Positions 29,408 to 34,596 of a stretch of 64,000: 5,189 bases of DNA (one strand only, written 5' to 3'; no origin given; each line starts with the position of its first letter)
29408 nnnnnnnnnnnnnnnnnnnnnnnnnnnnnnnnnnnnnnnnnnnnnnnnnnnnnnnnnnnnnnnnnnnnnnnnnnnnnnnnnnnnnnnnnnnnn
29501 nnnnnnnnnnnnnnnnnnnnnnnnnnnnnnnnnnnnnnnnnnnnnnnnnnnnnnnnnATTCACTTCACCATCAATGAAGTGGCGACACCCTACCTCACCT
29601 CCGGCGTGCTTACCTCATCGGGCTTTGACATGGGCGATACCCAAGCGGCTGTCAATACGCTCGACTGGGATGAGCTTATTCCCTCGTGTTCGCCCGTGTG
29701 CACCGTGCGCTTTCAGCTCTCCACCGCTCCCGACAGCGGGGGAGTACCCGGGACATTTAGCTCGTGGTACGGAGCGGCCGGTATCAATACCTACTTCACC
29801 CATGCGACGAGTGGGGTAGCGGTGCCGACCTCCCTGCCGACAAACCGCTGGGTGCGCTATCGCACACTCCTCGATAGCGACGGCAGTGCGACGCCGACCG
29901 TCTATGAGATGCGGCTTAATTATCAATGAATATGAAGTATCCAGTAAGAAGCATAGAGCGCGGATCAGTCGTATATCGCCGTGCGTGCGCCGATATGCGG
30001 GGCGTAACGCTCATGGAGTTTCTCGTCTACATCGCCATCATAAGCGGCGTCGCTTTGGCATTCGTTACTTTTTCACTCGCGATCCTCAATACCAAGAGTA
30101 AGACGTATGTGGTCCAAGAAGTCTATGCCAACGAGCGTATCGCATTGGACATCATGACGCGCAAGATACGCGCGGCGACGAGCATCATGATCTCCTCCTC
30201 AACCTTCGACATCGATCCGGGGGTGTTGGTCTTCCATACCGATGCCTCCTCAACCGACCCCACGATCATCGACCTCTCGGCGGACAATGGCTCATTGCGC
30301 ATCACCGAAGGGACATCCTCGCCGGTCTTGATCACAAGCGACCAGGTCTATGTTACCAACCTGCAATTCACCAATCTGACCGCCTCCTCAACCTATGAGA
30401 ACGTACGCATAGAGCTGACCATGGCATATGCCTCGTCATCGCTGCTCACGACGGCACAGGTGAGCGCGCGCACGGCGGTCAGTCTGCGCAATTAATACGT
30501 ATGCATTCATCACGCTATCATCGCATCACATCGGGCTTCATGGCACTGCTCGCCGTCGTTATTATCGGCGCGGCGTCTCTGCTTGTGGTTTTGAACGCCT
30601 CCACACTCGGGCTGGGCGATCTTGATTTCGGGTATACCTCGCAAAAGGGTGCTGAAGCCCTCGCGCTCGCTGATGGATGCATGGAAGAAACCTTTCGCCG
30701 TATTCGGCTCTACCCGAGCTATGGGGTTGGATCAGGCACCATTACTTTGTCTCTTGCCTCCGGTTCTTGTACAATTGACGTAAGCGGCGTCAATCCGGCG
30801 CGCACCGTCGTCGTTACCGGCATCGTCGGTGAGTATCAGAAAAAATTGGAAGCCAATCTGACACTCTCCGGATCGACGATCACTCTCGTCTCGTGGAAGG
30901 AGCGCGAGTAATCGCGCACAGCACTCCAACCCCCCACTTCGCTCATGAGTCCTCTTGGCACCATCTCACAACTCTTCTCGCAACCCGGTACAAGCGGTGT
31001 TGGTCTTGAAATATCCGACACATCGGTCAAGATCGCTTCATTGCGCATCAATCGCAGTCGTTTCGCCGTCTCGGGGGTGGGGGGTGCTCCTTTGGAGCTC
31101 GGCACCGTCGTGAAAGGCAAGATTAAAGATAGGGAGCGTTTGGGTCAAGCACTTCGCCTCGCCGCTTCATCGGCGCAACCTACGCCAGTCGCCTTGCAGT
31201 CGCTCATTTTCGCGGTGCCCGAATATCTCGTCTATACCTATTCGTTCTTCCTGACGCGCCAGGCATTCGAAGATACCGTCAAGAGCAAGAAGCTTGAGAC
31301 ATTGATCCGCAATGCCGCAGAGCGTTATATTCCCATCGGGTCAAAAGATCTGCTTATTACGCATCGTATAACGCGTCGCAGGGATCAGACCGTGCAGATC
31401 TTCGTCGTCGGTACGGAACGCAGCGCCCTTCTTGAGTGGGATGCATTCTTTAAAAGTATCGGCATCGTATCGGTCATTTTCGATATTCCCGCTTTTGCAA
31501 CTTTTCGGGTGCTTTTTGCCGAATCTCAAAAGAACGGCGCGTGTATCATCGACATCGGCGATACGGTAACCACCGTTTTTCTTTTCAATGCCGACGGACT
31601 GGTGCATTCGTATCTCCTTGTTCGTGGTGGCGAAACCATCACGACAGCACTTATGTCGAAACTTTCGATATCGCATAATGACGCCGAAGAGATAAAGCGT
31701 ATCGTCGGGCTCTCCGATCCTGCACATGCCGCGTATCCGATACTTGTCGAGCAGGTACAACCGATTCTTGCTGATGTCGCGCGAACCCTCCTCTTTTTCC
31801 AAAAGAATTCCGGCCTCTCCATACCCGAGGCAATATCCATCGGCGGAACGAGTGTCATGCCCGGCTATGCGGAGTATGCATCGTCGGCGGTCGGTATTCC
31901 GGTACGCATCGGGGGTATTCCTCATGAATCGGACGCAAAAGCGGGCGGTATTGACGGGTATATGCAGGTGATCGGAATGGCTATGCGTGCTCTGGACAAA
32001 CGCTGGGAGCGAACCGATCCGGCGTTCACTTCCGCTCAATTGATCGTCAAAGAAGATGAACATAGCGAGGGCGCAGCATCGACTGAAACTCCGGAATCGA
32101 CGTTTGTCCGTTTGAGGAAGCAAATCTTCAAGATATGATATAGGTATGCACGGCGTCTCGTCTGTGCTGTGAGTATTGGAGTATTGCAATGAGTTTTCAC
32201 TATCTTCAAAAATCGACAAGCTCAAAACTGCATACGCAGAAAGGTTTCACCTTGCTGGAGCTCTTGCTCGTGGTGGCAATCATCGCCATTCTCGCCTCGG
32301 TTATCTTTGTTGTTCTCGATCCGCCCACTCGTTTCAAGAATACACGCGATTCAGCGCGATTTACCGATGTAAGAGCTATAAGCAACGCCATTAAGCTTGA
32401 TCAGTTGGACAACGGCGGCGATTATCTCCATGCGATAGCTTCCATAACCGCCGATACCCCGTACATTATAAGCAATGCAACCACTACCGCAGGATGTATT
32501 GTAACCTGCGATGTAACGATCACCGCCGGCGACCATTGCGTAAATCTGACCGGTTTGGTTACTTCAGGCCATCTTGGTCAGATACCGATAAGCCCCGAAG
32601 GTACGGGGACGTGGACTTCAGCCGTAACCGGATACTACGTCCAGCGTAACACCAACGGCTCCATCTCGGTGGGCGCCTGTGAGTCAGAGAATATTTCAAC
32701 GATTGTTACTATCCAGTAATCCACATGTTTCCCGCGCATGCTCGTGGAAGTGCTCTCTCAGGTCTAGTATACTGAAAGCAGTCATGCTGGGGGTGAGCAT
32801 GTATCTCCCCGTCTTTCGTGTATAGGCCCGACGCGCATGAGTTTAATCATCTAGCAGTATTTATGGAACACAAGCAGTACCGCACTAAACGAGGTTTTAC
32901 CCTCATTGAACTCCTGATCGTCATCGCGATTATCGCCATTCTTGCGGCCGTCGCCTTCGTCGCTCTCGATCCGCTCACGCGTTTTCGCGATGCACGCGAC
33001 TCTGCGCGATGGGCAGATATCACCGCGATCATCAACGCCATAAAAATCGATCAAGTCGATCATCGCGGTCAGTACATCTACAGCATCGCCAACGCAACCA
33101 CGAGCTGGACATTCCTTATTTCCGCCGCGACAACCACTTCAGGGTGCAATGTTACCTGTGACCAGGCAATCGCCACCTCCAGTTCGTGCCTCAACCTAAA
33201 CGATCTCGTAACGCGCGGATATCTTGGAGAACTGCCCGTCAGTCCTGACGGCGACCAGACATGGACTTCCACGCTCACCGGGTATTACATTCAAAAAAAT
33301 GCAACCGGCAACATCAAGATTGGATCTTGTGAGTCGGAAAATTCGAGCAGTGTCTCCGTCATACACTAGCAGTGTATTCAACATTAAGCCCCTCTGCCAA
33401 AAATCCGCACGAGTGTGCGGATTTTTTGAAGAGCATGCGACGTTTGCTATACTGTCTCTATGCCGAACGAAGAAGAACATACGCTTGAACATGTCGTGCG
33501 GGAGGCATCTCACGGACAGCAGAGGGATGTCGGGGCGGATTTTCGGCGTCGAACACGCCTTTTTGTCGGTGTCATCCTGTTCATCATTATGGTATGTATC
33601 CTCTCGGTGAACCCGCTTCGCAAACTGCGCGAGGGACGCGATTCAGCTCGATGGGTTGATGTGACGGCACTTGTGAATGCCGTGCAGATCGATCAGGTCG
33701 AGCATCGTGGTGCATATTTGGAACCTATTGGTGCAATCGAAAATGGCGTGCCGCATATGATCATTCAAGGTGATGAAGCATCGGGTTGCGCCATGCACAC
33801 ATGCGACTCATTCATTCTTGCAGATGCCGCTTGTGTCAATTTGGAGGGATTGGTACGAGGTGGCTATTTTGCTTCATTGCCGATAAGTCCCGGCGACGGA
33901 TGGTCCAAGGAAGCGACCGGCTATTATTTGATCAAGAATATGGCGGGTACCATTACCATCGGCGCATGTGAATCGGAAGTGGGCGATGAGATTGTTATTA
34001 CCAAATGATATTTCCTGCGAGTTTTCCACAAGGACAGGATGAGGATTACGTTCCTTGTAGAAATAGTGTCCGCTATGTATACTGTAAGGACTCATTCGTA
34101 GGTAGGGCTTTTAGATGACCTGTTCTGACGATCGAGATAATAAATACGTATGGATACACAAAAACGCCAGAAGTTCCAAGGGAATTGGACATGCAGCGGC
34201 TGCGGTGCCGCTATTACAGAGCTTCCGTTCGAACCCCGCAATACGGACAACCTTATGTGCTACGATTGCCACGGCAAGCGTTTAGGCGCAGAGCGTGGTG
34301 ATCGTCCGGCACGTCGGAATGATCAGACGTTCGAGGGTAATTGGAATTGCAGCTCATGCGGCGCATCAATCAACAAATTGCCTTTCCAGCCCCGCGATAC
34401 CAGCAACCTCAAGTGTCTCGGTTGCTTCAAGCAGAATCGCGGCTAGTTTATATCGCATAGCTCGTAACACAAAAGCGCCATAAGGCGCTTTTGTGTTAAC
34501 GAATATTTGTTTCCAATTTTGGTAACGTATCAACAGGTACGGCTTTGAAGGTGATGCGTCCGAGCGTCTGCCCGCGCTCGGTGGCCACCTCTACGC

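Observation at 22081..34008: Type IV pilus locus with a 1,312-aa pilin-like protein built from about 20 beta-propeller (Ycf48/BNR-type) repeats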

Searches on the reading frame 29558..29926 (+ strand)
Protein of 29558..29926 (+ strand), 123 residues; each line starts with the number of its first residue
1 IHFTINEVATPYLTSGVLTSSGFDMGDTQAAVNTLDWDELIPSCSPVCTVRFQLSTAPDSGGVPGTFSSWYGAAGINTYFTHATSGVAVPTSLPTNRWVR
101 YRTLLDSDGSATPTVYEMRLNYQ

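Call 64: search_solved_structures(query=A4, max_evalue=10, show_alignments=1)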
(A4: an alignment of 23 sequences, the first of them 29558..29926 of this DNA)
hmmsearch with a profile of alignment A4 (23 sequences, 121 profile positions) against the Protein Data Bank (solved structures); distinct sequences matched with E-value up to 10: 0.

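Call 65: search_protein_families(library=pfam, alignment_id=A4, max_evalue=1)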
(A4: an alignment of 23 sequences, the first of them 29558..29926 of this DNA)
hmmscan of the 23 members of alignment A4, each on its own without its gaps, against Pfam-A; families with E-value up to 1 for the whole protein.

A. member 1, window:29558-29926:+ (123 aa): 0 families

B. families by the number of members that match (of 23 scanned): 6 families
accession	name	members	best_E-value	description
PF04626.18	DEC-1_C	1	0.032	Dec-1 protein, C terminal region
PF12093.14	bCoV_NS8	1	0.032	Betacoronavirus NS8 protein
PF02367.23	TsaE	1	0.059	Threonylcarbamoyl adenosine biosynthesis protein TsaE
PF22358.2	MfA4_C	1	0.083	Minor fimbrium tip subunit MfA4, C-terminal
PF23641.1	YmcF-like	1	0.11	YmcF-like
PF06543.17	Lac_bphage_repr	1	0.85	Lactococcus bacteriophage repressor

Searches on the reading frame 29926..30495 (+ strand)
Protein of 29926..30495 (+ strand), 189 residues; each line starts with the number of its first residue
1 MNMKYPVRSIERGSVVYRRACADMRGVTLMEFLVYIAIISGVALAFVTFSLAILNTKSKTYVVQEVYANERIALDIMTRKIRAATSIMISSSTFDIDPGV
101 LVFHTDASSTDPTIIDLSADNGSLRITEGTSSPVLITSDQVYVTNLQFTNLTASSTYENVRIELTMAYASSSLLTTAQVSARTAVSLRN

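Call 3: search_protein_families(library=pfam, proteins=[window:29926-30495:+], max_evalue=0.01)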
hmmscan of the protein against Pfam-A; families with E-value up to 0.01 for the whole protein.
window:29926-30495:+ (189 aa): 0 families

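Call 4: search_protein_families(library=ncbifam, proteins=[window:29926-30495:+], max_evalue=0.01)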
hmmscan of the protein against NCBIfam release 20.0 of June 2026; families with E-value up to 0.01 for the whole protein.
window:29926-30495:+ (189 aa): 1 family
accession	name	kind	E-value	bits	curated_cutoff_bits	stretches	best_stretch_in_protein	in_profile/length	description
NF006453.0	PRK08808.1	equivalog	0.0035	16.4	295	1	23-91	5-73/211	type II secretion system protein J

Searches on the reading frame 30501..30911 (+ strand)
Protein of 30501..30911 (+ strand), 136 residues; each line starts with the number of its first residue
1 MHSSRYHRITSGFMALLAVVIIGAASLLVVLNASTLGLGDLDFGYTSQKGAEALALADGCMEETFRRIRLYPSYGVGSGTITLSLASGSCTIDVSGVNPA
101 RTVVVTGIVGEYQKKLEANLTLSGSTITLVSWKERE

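Call 3: search_protein_families(library=pfam, proteins=[window:30501-30911:+], max_evalue=0.01)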
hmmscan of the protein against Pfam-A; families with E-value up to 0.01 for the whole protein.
window:30501-30911:+ (136 aa): 0 families

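Call 4: search_protein_families(library=ncbifam, proteins=[window:30501-30911:+], max_evalue=0.01)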
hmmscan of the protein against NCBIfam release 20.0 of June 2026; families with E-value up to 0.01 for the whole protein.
window:30501-30911:+ (136 aa): 0 families

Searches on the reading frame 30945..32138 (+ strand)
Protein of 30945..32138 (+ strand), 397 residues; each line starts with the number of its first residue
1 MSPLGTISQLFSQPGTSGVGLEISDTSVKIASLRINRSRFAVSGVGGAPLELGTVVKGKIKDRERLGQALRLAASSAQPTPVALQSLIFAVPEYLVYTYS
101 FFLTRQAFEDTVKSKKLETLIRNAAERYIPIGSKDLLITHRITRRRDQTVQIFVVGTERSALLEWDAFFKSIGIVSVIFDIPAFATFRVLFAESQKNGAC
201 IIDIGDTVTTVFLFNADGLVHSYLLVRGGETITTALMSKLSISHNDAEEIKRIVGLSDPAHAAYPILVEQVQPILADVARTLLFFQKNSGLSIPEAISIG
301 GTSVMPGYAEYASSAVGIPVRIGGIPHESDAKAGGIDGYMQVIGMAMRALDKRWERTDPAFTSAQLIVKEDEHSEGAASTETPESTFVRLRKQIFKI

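Call 3: search_protein_families(library=pfam, proteins=[window:30945-32138:+], max_evalue=0.01)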
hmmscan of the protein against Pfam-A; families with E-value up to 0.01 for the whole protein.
window:30945-32138:+ (397 aa): 3 families
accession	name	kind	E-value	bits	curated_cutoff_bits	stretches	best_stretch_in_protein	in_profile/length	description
PF11104.14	PilM_2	-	2e-21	76.7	27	1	20-322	1-304/340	Type IV pilus assembly protein PilM;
PF14450.12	FtsA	-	2.9e-11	44.3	31.8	1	200-324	1-111/127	Cell division protein FtsA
PF06723.19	MreB_Mbl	-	0.0038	16.5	27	0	195-261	143-215/327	MreB/Mbl protein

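Call 4: search_protein_families(library=ncbifam, proteins=[window:30945-32138:+], max_evalue=0.01)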
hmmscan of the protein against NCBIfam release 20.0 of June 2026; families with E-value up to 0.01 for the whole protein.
window:30945-32138:+ (397 aa): 6 families
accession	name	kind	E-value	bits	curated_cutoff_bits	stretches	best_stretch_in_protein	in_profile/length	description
TIGR01175.1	pilM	subfamily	4.5e-24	85.1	133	1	17-321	4-311/348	type IV pilus assembly protein PilM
TIGR01174.1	ftsA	equivalog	7.6e-11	41.7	175.85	1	186-255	185-254/371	cell division protein FtsA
NF045709.1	Amuc_1101_fam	equivalog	1.1e-07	31.1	650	1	112-321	91-313/608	Amuc_1101 family PilM-like pilus complex protein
NF011660.0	PRK15080.1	equivalog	9.4e-05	21.8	182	1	198-320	142-255/277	ethanolamine utilization protein EutJ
TIGR02529.1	EutJ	subfamily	0.0012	18.4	152.1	1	197-320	108-222/239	ethanolamine utilization protein EutJ family protein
NF007009.0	PRK09472.1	equivalog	0.0013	17.9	409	1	185-252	192-259/420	cell division protein FtsA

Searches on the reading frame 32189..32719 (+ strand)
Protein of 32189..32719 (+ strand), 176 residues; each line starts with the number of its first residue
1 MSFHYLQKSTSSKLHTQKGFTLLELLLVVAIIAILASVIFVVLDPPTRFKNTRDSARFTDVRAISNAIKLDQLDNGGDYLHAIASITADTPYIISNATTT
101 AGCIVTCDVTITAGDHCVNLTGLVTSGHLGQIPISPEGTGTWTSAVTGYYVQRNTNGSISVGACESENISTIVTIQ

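Call 3: search_protein_families(library=pfam, proteins=[window:32189-32719:+], max_evalue=0.01)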
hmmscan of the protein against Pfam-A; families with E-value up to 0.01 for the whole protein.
window:32189-32719:+ (176 aa): 1 family
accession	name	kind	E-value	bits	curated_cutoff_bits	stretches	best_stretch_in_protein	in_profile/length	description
PF07963.17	N_methyl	-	4.9e-08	32.7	21.2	1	16-40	3-27/27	Prokaryotic N-terminal methylation motif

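Call 4: search_protein_families(library=ncbifam, proteins=[window:32189-32719:+], max_evalue=0.01)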
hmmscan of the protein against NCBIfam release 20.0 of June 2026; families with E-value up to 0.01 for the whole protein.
window:32189-32719:+ (176 aa): 12 families
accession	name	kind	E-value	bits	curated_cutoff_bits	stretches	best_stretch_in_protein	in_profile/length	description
TIGR02532.1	IV_pilin_GFxxxE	domain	3.3e-08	33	16.3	1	17-39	1-23/24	prepilin-type N-terminal cleavage/methylation domain-containing protein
TIGR01708.2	typeII_sec_gspH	equivalog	4.1e-07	30.1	80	1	17-46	1-30/169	type II secretion system minor pseudopilin GspH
TIGR01710.1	typeII_sec_gspG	equivalog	1.7e-06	28.1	88.85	1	18-76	1-57/134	type II secretion system major pseudopilin GspG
NF007862.0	PRK10574.1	equivalog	3.1e-05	24.1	138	1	15-38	2-25/145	prepilin peptidase-dependent pilin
NF040999.1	pilin_ComGC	equivalog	0.00045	20.4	75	1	17-36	1-20/84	competence type IV pilus major pilin ComGC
NF041775.1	typeIV_PilA_Myxo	equivalog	0.00066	19.7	400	1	17-39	10-32/214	type IV pilin protein PilA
NF040982.1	ComGD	equivalog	0.00075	19.9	70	1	17-43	1-26/139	competence type IV pilus minor pilin ComGD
NF041013.1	T4P_ComGE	equivalog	0.00088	19.3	49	1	17-40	3-26/83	competence type IV pilus minor pilin ComGE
NF007800.0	PRK10506.1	equivalog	0.0011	18.8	158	1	13-37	4-28/163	prepilin peptidase-dependent protein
TIGR02596.1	TIGR02596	subfamily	0.0033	17.5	70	1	20-41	1-22/196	Verru_Chthon cassette protein D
TIGR02599.1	TIGR02599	subfamily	0.0036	16.6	256.5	1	19-67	1-51/361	Verru_Chthon cassette protein C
TIGR01711.1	gspJ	equivalog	0.0051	16.6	64.85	1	18-45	1-28/192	type II secretion system minor pseudopilin GspJ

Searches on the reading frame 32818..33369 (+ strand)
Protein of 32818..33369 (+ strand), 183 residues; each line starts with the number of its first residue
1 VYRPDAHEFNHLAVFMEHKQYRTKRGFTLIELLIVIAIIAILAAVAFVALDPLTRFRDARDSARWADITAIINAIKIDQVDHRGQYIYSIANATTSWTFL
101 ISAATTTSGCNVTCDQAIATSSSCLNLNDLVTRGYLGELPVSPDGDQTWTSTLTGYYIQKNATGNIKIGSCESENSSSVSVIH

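Call 3: search_protein_families(library=pfam, proteins=[window:32818-33369:+], max_evalue=0.01)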
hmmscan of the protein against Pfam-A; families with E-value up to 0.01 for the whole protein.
window:32818-33369:+ (183 aa): 1 family
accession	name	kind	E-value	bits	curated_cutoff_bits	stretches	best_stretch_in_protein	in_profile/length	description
PF07963.17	N_methyl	-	2.6e-10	39.8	21.2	1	22-47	2-27/27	Prokaryotic N-terminal methylation motif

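Call 4: search_protein_families(library=ncbifam, proteins=[window:32818-33369:+], max_evalue=0.01)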
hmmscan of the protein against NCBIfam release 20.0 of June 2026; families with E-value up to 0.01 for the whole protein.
window:32818-33369:+ (183 aa): 13 families
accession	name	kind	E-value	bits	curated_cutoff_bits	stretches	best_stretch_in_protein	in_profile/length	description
TIGR02532.1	IV_pilin_GFxxxE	domain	9.1e-10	38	16.3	1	24-46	1-23/24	prepilin-type N-terminal cleavage/methylation domain-containing protein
TIGR01708.2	typeII_sec_gspH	equivalog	9e-08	32.3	80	1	25-85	2-59/169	type II secretion system minor pseudopilin GspH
NF007800.0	PRK10506.1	equivalog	2.6e-06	27.4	158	1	19-119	3-100/163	prepilin peptidase-dependent protein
NF007862.0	PRK10574.1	equivalog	2.8e-06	27.5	138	1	23-49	3-29/145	prepilin peptidase-dependent pilin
TIGR01710.1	typeII_sec_gspG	equivalog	5.6e-06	26.4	88.85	1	25-81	1-55/134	type II secretion system major pseudopilin GspG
NF041775.1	typeIV_PilA_Myxo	equivalog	1.1e-05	25.6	400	1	24-48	10-34/214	type IV pilin protein PilA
TIGR01711.1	gspJ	equivalog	8e-05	22.5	64.85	1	25-59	1-35/192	type II secretion system minor pseudopilin GspJ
NF040999.1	pilin_ComGC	equivalog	0.00029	21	75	1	25-43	2-20/84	competence type IV pilus major pilin ComGC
NF038303.1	EPS_HpsB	equivalog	0.0015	18.5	150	1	24-118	2-98/211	hormogonium polysaccharide secretion pseudopilin HpsB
NF041013.1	T4P_ComGE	equivalog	0.0016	18.5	49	1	24-50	3-29/83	competence type IV pilus minor pilin ComGE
NF040982.1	ComGD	equivalog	0.0022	18.4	70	1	24-48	1-25/139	competence type IV pilus minor pilin ComGD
TIGR02596.1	TIGR02596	subfamily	0.0055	16.8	70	1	27-48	1-22/196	Verru_Chthon cassette protein D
TIGR01707.1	gspI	equivalog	0.0081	16.6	44.35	0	26-47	1-22/101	type II secretion system minor pseudopilin GspI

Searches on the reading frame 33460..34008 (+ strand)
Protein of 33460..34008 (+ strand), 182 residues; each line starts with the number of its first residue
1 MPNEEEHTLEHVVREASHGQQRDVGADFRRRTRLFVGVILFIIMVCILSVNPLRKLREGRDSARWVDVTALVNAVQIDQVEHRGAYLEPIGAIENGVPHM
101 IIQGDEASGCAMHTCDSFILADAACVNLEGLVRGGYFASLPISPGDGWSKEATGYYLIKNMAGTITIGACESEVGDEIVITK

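Call 39: search_protein_families(library=pfam, proteins=[window:33460-34008:+], max_evalue=0.001)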
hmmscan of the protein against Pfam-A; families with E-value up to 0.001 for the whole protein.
window:33460-34008:+ (182 aa): 0 families

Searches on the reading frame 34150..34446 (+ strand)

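Call 39: search_protein_families(library=pfam, proteins=[window:34150-34446:+], max_evalue=0.001)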
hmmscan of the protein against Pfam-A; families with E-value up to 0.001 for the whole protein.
window:34150-34446:+ (98 aa): 2 families
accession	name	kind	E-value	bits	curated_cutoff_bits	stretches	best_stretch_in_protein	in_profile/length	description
PF23477.1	zf_Tbcl_2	-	2.7e-13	49.8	27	2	13-44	6-36/37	Probable treble clef zinc finger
PF14537.11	Cytochrom_c3_2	-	0.00077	20.3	25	0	12-73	6-66/79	Cytochrome c3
